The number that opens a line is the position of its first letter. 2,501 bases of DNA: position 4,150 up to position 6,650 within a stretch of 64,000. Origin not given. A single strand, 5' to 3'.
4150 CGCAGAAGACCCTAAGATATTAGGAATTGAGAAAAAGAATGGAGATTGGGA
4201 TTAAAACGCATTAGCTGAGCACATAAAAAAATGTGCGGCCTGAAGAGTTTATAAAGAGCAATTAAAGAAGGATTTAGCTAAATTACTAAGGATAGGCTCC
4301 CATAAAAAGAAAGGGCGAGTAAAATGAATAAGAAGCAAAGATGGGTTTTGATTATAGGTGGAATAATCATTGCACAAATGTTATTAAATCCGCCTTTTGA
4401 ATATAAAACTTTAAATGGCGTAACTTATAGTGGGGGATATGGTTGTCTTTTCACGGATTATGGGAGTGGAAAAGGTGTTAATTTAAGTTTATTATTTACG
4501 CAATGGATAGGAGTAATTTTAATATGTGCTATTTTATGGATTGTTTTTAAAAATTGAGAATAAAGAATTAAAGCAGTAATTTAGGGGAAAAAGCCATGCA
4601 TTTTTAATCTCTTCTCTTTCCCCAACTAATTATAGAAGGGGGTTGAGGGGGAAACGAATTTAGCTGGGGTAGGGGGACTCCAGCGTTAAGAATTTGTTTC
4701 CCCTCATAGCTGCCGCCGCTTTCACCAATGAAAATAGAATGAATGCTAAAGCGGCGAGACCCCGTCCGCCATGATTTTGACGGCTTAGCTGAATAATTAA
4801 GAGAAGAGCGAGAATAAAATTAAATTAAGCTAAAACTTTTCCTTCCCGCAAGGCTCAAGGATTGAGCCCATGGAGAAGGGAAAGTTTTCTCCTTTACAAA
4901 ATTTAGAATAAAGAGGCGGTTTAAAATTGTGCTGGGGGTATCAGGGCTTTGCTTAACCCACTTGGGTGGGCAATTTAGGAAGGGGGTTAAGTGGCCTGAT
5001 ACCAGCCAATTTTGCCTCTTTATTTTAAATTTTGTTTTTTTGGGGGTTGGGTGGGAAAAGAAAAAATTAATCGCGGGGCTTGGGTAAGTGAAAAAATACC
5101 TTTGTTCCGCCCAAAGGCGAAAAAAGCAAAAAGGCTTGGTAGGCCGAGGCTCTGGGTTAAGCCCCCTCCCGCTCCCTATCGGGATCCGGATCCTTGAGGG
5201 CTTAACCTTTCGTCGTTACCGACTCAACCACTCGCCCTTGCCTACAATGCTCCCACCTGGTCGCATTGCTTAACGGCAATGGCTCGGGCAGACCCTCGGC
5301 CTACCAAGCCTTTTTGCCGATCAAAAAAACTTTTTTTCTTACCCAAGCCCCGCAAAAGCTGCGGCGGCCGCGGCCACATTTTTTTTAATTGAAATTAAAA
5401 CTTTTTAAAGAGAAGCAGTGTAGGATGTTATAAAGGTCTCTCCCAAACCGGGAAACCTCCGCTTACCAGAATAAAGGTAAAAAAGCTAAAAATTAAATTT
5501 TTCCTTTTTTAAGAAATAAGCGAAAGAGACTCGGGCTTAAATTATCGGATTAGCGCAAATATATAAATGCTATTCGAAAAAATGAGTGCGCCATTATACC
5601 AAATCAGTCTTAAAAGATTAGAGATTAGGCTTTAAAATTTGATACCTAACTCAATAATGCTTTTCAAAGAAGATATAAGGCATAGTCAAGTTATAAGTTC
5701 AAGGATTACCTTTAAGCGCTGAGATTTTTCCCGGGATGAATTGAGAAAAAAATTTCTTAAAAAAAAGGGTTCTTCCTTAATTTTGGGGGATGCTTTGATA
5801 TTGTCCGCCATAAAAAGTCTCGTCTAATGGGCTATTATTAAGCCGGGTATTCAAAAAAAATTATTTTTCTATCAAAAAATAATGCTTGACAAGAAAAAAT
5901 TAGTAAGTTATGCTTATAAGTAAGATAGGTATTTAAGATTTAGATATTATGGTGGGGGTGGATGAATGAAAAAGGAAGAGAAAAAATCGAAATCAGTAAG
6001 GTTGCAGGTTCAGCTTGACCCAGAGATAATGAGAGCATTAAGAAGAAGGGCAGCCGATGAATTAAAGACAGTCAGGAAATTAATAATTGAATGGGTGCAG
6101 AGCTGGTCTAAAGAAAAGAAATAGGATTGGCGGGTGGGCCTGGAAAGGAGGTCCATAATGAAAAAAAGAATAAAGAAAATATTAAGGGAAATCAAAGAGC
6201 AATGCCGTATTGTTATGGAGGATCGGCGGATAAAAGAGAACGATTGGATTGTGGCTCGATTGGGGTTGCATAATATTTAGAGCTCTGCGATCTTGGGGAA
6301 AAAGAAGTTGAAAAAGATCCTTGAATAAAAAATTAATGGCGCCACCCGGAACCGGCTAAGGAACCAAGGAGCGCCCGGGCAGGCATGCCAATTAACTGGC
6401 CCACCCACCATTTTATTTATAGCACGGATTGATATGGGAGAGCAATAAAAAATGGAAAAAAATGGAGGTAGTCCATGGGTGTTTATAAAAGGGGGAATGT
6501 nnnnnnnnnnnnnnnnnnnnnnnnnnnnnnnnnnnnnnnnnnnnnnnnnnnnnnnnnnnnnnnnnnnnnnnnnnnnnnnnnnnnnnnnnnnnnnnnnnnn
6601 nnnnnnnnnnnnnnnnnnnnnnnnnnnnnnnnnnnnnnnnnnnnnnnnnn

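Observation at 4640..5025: Chain of additional hairpins sharing a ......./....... core upstream of the nested repeat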

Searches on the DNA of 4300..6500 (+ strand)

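Call 5: search_rna_families(source=window, start=4300, end=6500, threshold=evalue, max_evalue=5, show_alignments=3)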
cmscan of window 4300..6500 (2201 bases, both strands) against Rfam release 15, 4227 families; matches with E-value up to 5: 11.
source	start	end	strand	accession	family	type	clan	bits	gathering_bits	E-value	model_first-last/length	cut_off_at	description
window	4599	4666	+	RF00736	mir-320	Gene; miRNA;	-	21.4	55.5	0.1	1-76/76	no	mir-320 microRNA precursor family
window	4311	4404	-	RF01490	rli51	Cis-reg;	-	20.7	48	1.9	1-121/121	no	Listeria snRNA rli51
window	5294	5371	-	RF00749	mir-208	Gene; miRNA;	-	18.1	56.4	1.1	1-77/77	no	mir-208 microRNA precursor family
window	4774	4916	+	RF02034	IMES-1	Gene;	-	17.9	81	0.74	1-191/191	no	IMES-1 RNA motif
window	4882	5111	+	RF04180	BTnc231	Gene; sRNA;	-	17.1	80.4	2.1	1-154/154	no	Bacteroides sRNA BTnc231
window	4540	4704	+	RF02653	StyR-143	Gene; sRNA;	-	16.5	176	2.6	1-144/144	no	Salmonella enterica Typhi npcRNA 143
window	4536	4702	+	RF04180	BTnc231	Gene; sRNA;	-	15.7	80.4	4.7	1-154/154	no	Bacteroides sRNA BTnc231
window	5271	5386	+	RF02353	BjrC68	Gene; sRNA;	-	15.2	39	1.2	1-82/82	no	Bradyrhizobiaceae sRNA BjrC68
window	4784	4869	-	RF00065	snoR9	Gene; snRNA; snoRNA; CD-box;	CL00132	15.1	90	1.8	1-128/128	no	Small nucleolar RNA snoR9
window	4325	4454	+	RF01295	SCARNA7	Gene; snRNA; snoRNA; scaRNA;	-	13.4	65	1.6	1-330/330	no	Small Cajal body-specific RNA 7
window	4831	4907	-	RF01270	snR84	Gene; snRNA; snoRNA; HACA-box;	-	11.3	109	3.5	134-213/569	no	Small nucleolar RNA snR84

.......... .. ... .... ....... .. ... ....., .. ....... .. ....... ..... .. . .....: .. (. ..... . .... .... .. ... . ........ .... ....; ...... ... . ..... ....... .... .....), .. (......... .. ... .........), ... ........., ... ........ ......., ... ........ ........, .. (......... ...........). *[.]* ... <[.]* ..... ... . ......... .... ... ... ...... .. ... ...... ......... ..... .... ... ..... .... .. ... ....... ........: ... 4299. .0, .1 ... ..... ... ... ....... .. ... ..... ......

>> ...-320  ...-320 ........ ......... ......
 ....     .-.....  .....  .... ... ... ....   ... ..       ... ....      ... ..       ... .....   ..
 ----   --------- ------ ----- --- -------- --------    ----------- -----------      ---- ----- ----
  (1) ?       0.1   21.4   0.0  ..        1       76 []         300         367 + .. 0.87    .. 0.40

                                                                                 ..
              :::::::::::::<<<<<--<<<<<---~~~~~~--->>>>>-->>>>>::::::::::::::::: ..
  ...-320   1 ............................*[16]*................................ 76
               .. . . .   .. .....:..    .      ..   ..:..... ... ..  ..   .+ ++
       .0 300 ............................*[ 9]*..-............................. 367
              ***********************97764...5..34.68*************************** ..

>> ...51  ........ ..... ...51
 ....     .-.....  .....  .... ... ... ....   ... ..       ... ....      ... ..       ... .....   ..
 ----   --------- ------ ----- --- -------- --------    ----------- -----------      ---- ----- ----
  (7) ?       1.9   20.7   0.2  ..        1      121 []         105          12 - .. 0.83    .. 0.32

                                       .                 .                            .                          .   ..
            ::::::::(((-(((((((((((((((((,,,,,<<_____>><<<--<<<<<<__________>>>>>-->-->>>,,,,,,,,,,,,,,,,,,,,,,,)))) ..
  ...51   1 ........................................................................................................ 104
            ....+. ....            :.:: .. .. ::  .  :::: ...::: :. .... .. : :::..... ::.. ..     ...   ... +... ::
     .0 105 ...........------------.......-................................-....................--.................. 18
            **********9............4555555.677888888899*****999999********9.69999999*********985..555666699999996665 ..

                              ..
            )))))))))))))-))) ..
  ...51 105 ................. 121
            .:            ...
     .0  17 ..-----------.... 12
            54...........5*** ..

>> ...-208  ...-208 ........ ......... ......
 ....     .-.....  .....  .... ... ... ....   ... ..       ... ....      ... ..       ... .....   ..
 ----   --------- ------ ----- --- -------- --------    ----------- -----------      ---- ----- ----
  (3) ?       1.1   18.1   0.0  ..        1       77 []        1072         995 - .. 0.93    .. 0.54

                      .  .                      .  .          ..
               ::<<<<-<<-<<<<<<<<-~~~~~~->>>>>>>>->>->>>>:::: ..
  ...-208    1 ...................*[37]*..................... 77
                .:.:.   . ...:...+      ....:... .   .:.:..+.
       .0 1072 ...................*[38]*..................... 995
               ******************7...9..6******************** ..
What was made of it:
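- On GOLLD / ROOL / any Rfam 15 family: In 4300-6500 at E<=5 there are only chance-level miRNA, snoRNA and sRNA hits of at most 21 bits (call 5).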

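Call 13: search_dna_similar(query=window:4560-5960:+, collection=phages, mode=distant)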
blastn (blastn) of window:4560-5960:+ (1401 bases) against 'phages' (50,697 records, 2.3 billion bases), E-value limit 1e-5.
No match.

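Call 14: search_dna_similar(query=window:4560-5960:+, collection=plasmids, mode=distant)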
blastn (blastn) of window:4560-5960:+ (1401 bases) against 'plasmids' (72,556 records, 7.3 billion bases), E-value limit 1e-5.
No match.
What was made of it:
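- Tried and rejected: blastn of 4560-5960 against the phage and plasmid collections: no match (calls 13, 14).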

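Call 54: build_rna_model(alignment_id=A4, structure=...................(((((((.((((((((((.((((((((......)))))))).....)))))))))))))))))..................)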
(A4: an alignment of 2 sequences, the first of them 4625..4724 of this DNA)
Model R1 built from alignment A4 (2 sequences, 100 columns); structure: as given.
model positions 100; base pairs 25; branch points 0; effective number of sequences 0.79; information 0.591 bits per position. Calibrated on 0.2 Mb of random sequence (short: E-values are rough).
structure used (alignment columns):
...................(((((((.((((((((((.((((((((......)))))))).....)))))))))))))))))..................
